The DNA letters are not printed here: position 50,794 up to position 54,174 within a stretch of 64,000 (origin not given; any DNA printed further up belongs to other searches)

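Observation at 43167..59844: Elaborate polyprenol-phosphate-sugar-dependent extracytoplasmic glycosylation locus: three PMT/ArnT-like GT-C enzymes, two Dpm1-like GT2s (one fused to a GT-C, one fused to GtrA), two Wzy-like proteins, a Wzx flippase and three GT4s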

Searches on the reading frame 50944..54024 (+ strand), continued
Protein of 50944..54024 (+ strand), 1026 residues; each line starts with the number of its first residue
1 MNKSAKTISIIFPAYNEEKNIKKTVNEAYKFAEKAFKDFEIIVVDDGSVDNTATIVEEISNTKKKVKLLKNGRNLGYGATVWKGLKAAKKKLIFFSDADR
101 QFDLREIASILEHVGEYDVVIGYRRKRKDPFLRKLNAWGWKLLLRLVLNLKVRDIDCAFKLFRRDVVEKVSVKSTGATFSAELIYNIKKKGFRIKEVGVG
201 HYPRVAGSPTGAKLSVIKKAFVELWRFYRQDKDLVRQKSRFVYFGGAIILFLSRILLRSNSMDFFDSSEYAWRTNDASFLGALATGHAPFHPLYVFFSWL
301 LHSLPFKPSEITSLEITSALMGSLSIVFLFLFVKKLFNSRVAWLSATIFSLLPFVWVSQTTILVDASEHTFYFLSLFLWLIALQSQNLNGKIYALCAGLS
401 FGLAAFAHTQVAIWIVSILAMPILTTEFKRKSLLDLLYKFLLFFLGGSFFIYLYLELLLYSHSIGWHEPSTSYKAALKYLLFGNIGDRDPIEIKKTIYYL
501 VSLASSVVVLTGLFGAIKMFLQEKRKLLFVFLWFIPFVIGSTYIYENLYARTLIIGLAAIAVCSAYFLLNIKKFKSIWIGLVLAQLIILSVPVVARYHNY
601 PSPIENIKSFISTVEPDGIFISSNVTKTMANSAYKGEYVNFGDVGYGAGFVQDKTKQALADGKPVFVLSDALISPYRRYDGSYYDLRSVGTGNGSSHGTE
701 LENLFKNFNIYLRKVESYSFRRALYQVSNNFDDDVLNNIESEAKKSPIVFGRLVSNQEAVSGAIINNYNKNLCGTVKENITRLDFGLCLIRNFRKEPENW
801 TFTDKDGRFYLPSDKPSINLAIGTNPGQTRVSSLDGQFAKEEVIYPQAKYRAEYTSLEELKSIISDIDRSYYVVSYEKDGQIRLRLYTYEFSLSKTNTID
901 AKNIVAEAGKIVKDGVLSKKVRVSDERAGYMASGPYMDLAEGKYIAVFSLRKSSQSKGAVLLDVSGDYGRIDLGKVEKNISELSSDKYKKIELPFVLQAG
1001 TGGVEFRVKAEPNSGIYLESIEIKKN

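Call 34: find_related_loci(query=A1, collection=genome_contigs, flank=10000)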
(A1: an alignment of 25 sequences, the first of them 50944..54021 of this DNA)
Query A1 (1026 aa) in genome_contigs; peptide patterns used: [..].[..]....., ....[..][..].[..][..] (x = any residue, [..] = any of these).
600 stretches matched a pattern (row limit reached: there are more); 580 encode a relative of the query (tblastn E <= 1e-3); the best 80 are kept; 80 distinct loci.
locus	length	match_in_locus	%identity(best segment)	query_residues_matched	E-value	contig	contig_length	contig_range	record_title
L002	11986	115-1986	47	406-1026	0e+0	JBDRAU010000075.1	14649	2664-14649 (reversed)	MAG: bacterium isolate MEGAHIT-group-1.1015 k141_4171989, whole genome shotgun sequence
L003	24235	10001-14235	36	6-1026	5e-131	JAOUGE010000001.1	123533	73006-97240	MAG: Candidatus Berkelbacteria bacterium isolate 4_1_July_SF_Bin64 4_1_July_SF_Bin64_scaffold_31_c1, whole genome shotgu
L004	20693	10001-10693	54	4-238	2e-74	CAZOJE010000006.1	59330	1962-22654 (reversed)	MAG TPA_asm: uncultured Candidatus Saccharibacteria bacterium isolate SRP216815_co1_184 genome assembly, contig: NODE_55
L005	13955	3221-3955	52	7-246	7e-71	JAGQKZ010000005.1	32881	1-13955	MAG: candidate division WWE3 bacterium isolate HKST-UBA03 NODE_5_length_32881_cov_4.432264, whole genome shotgun sequenc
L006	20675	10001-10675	54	8-232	2e-68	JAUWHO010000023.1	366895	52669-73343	MAG: Candidatus Zixiibacteriota bacterium isolate CSMAG_2270 CSMAG_2270_k141_790849_length_366895_cov_11.6372, whole gen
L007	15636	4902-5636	48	7-249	2e-68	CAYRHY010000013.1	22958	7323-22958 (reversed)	MAG TPA_asm: uncultured Candidatus Saccharibacteria bacterium isolate SRP170004_co1_530 genome assembly, contig: NODE_33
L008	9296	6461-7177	50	1-238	5e-67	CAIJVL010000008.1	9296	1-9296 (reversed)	Candidatus Adlerbacteria bacterium isolate T7-022_bin-222 genome assembly, contig: bin-222:08/69, whole genome shotgun s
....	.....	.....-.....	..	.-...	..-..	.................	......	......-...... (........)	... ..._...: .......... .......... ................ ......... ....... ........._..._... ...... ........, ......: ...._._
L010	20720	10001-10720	48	1-238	1e-66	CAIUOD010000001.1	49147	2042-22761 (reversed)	Candidatus Adlerbacteria bacterium isolate MJ-time_bin-4889 genome assembly, contig: bin-4889:01/41, whole genome shotgu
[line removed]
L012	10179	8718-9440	49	1-235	1e-66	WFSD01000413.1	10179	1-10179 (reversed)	MAG: Anaerolineae bacterium isolate S016_19 k151_76995, whole genome shotgun sequence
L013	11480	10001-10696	47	7-238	6e-65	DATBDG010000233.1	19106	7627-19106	MAG TPA_asm: Chthoniobacterales bacterium isolate SMAG_U5805 k141_2600727, whole genome shotgun sequence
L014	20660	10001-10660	49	8-227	9e-65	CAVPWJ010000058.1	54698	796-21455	MAG: uncultured delta proteobacterium isolate MFD10097.bin.2.19 genome assembly, contig: contig_1422, whole genome shotg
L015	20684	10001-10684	49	6-241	2e-64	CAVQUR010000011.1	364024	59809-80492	MAG: uncultured Gammaproteobacteria bacterium isolate MFD09964.bin.3.18 genome assembly, contig: contig_4453, whole geno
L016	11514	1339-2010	48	7-230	2e-64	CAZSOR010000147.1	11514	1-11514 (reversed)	MAG TPA_asm: uncultured Pirellulales bacterium isolate binchicken_co262_305 genome assembly, contig: NODE_6395_length_11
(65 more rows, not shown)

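Call 35: predict_structure(alignment_id=A1)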
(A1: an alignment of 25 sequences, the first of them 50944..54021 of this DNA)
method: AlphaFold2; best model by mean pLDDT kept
length: 1026 residues; sequences in the alignment: 25
mean_pLDDT: 86.9   pTM: 0.80
mean pLDDT of the five models: 86.9, 85.8, 84.7, 83.9, 81.8
residues with pLDDT >= 90: 494; 70-90: 453; 50-70: 71; < 50: 8
segments of 3 or more residues with pLDDT < 50: 679-682
pLDDT, mean of each block of 10 residues (from residue 1): 75 90 92 90 90 92 92 87 93 90 85 87 86 86 89 86 93 88 93 92 76 82 89 86 92 88 67 86 75 89 87 90 96 95 97 88 82 97 92 97 88 91 84 92 95 90 75 86 62 85 92 96 94 90 59 88 97 93 94 84 75 87 63 76 68 92 91 66 56 81 90 78 89 84 91 94 90 77 86 83 95 88 92 88 93 91 91 93 94 93 86 81 88 88 94 86 89 91 90 92 91 90 90
secondary structure, 60 per line:
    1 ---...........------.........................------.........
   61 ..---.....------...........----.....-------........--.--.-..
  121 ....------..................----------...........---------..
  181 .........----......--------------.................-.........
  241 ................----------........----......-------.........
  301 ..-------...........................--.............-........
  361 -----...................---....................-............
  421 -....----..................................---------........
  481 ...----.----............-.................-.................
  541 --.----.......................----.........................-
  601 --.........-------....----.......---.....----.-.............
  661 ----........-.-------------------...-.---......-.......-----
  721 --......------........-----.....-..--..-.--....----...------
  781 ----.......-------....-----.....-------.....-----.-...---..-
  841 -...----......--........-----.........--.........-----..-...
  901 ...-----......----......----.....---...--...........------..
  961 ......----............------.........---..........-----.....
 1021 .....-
elements in order (helices of 4 or more, strands of 3 or more residues): E4-14 H21-35 E36-45 H52-62 E66-70 H77-87 E92-96 H104-111 E119-124 H131-148 E159-163 H164-169 H179-189 E194-199 H214-230 H232-256 H267-274 H279-284 H292-302 H310-336 H339-351 H353-360 H366-384 H388-407 H409-420 H422-425 H430-463 H473-483 H493-504 H506-522 H524-540 H548-570 H575-599 H603-611 E619-622 H627-633 E637-641 H648-660 E665-668 H669-672 H702-707 E709-715 E723-728 H735-742 E748-752 E764-767 H785-791 E799-802 E808-812 E820-824 E842-844 E849-854 H857-864 E870-878 E881-889 E898-900 E909-914 E919-924 E929-933 E937-939 E942-952 E959-966 E971-979 E989-997 E1001-1010 E1016-1025

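Call 37: fold_search(model_id=the predicted structure, library=pdb)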
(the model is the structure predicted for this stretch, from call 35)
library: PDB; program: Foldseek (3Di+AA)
matches with E <= 10: 1121; with E <= 0.001: 273
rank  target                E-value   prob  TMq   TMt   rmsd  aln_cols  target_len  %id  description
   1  9asc_A                8.0e-12  1.00  0.21  0.63   7.9       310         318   20  Cryo-EM Structure of the Glycosyltransferase ArnC from Salmonella enterica in the UDP-bound State Determined on Talos  (released 2025-02-05)
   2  9bhc_B                1.3e-11  1.00  0.20  0.60   5.4       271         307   25  Salmonella undecaprenyl-phosphate 4-deoxy-4-formamido-L-arabinose transferase (ArnC) (released 2025-02-12)
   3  9bhc_A                1.5e-11  1.00  0.20  0.60   6.3       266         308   24  Salmonella undecaprenyl-phosphate 4-deoxy-4-formamido-L-arabinose transferase (ArnC) (released 2025-02-12)
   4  8vxh_A                2.1e-11  1.00  0.19  0.58   7.5       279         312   23  Cryo-EM Structure of the Glycosyltransferase ArnC from Salmonella enterica in the Apo State Determined on Talos Arctic (released 2025-02-05)
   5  9b77_A                2.9e-11  1.00  0.19  0.58   7.0       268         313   24  Cryo-EM Structure of the Glycosyltransferase ArnC from Salmonella enterica in the Apo State Determined on Krios micros (released 2025-02-05)
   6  9hwj_A                5.0e-11  1.00  0.19  0.59  16.7       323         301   21  Structure of Undecaprenyl-phosphate 4-deoxy-4-formamido-L-arabinose transferase embedded in nanodisc (released 2026-01-14)
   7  9ep0                  5.3e-11  1.00  0.22  0.59  14.9       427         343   19  Dolichyl phosphate mannose synthase in complex with donor (GDP-Man) and traces of acceptor (Dol55P) and product (Dol55P- (released 2025-10-01)
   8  5mlz                  6.0e-11  1.00  0.23  0.60  15.1       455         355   17  Dolichyl phosphate mannose synthase in complex with GDP and Mg2+ (released 2017-08-09)
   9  9bhe_A                6.6e-11  1.00  0.22  0.65   3.7       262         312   23  Salmonella undecaprenyl-phosphate 4-deoxy-4-formamido-L-arabinose transferase (ArnC) bound to UDP (released 2025-02-12)
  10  9bhe_B                1.1e-10  1.00  0.21  0.64   4.0       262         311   24  Salmonella undecaprenyl-phosphate 4-deoxy-4-formamido-L-arabinose transferase (ArnC) bound to UDP (released 2025-02-12)
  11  9nyd_A                8.8e-10  1.00  0.19  0.56   8.0       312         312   22  Cryo-EM structure of the glycosyltransferase GtrB in the pre-catalysis and product-bound state (released 2025-12-17)
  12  5mm1                  1.1e-09  1.00  0.22  0.58  15.6       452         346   17  Dolichyl phosphate mannose synthase in complex with GDP and dolichyl phosphate mannose (released 2017-08-09)
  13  9nyf_A                1.3e-09  1.00  0.20  0.59   7.9       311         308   20  Cryo-EM structure of the glycosyltransferase GtrB (tetramer volume) (released 2025-12-17)
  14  9nyc_A                4.7e-09  1.00  0.20  0.58   7.8       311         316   20  Cryo-EM structure of the glycosyltransferase GtrB in the substrate-bound state (released 2025-12-17)
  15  9nye_A                4.7e-09  1.00  0.18  0.54   9.7       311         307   20  Cryo-EM structure of the glycosyltransferase GtrB in the apo state (octamer volume) (released 2025-12-17)
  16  9nyd_C                5.8e-09  1.00  0.20  0.62   7.5       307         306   20  Cryo-EM structure of the glycosyltransferase GtrB in the pre-catalysis and product-bound state (released 2025-12-17)
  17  9nyd_B                8.2e-09  1.00  0.20  0.62   7.5       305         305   20  Cryo-EM structure of the glycosyltransferase GtrB in the pre-catalysis and product-bound state (released 2025-12-17)
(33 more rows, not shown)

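Call 68: search_protein_families(library=pfam, proteins=[P0033, P0030, P0065, P0075, P0056, P0026, P0044], max_evalue=0.0001)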
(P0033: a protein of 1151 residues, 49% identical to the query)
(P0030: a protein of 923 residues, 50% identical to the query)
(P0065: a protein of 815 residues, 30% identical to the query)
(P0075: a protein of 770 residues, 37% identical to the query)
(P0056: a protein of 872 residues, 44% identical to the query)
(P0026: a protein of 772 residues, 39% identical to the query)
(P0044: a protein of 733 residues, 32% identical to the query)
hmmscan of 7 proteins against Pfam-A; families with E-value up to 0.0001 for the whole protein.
P0033 (1151 aa): 6 families
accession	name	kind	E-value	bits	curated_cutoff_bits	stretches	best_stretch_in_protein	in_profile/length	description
PF13231.12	PMT_2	-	8.6e-36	124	26.1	1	538-696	1-160/160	Dolichyl-phosphate-mannose-protein mannosyltransferase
PF00535.33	Glycos_transf_2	-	1.9e-31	109.7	23.3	1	216-370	1-160/168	Glycosyl transferase family 2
PF24878.1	YkcB_C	-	1.2e-24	86.4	27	1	1000-1069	1-70/85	Putative mannosyltransferase YkcB-like, C-terminal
PF04138.20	GtrA_DPMS_TM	-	9.7e-21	74.6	26.1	1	39-165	1-117/117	GtrA/DPMS, transmembrane domain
PF13641.12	Glyco_tranf_2_3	-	1.5e-09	38.6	27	1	214-394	2-174/230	Glycosyltransferase like family 2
PF10111.15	Glyco_tranf_2_2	-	4.2e-08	33.4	27.3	1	216-318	1-103/276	Glycosyltransferase like family 2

P0030 (923 aa): 5 families
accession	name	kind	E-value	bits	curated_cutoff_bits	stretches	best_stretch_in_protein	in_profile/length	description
PF00535.33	Glycos_transf_2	-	5.2e-30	105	23.3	1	8-167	1-165/168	Glycosyl transferase family 2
PF04138.20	GtrA_DPMS_TM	-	3.2e-21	76.1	26.1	1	241-359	1-117/117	GtrA/DPMS, transmembrane domain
PF13231.12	PMT_2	-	2.1e-10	41.5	26.1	1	449-604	3-155/160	Dolichyl-phosphate-mannose-protein mannosyltransferase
PF02366.24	PMT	-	3.5e-08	33.7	22.7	1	433-574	48-194/245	Dolichyl-phosphate-mannose-protein mannosyltransferase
PF10111.15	Glyco_tranf_2_2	-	2.3e-07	31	27.3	1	11-113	4-106/276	Glycosyltransferase like family 2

P0065 (815 aa): 5 families
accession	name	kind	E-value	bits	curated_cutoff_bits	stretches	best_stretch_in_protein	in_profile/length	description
PF00535.33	Glycos_transf_2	-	6.9e-28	98.1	23.3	1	14-174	1-166/168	Glycosyl transferase family 2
PF13231.12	PMT_2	-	2.9e-19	70.3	26.1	1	320-480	1-157/160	Dolichyl-phosphate-mannose-protein mannosyltransferase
PF02366.24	PMT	-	6.3e-17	62.4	22.7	1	290-491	28-241/245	Dolichyl-phosphate-mannose-protein mannosyltransferase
PF13641.12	Glyco_tranf_2_3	-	2.1e-08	34.9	27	1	11-184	1-184/230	Glycosyltransferase like family 2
PF10111.15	Glyco_tranf_2_2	-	5.9e-07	29.7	27.3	1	38-117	24-104/276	Glycosyltransferase like family 2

P0075 (770 aa): 3 families
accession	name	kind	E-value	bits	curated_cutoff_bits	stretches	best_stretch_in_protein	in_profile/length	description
PF00535.33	Glycos_transf_2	-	1.8e-22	80.5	23.3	1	18-169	2-151/168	Glycosyl transferase family 2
PF13231.12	PMT_2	-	1.1e-07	32.7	26.1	1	342-487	20-160/160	Dolichyl-phosphate-mannose-protein mannosyltransferase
PF13641.12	Glyco_tranf_2_3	-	9.7e-07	29.5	27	1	16-133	3-117/230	Glycosyltransferase like family 2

P0056 (872 aa): 5 families
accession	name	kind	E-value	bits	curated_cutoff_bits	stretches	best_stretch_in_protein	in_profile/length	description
PF00535.33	Glycos_transf_2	-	6.4e-31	108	23.3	1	163-292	1-128/168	Glycosyl transferase family 2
PF13641.12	Glyco_tranf_2_3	-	4.1e-11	43.8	27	1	162-286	3-127/230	Glycosyltransferase like family 2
PF13231.12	PMT_2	-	3.8e-07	30.9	26.1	1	527-645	33-158/160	Dolichyl-phosphate-mannose-protein mannosyltransferase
PF09594.16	GT87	-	5.8e-07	29.9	25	1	527-730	32-228/237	Glycosyltransferase family 87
PF10111.15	Glyco_tranf_2_2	-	7.8e-06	26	27.3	1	163-265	1-103/276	Glycosyltransferase like family 2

P0026 (772 aa): 1 family
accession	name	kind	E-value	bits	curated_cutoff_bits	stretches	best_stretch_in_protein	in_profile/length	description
PF13231.12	PMT_2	-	1.6e-11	45.1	26.1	1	39-187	5-152/160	Dolichyl-phosphate-mannose-protein mannosyltransferase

P0044 (733 aa): 5 families
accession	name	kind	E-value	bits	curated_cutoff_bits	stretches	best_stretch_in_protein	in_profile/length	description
PF00535.33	Glycos_transf_2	-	8e-33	114.2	23.3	1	7-168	1-167/168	Glycosyl transferase family 2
PF02366.24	PMT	-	3.1e-11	43.8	22.7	1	316-460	84-233/245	Dolichyl-phosphate-mannose-protein mannosyltransferase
PF13231.12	PMT_2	-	1e-09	39.3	26.1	1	297-449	4-153/160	Dolichyl-phosphate-mannose-protein mannosyltransferase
PF13641.12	Glyco_tranf_2_3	-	2.4e-09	38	27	1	6-97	3-96/230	Glycosyltransferase like family 2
PF10111.15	Glyco_tranf_2_2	-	1.4e-05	25.1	27.3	1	7-98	1-92/276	Glycosyltransferase like family 2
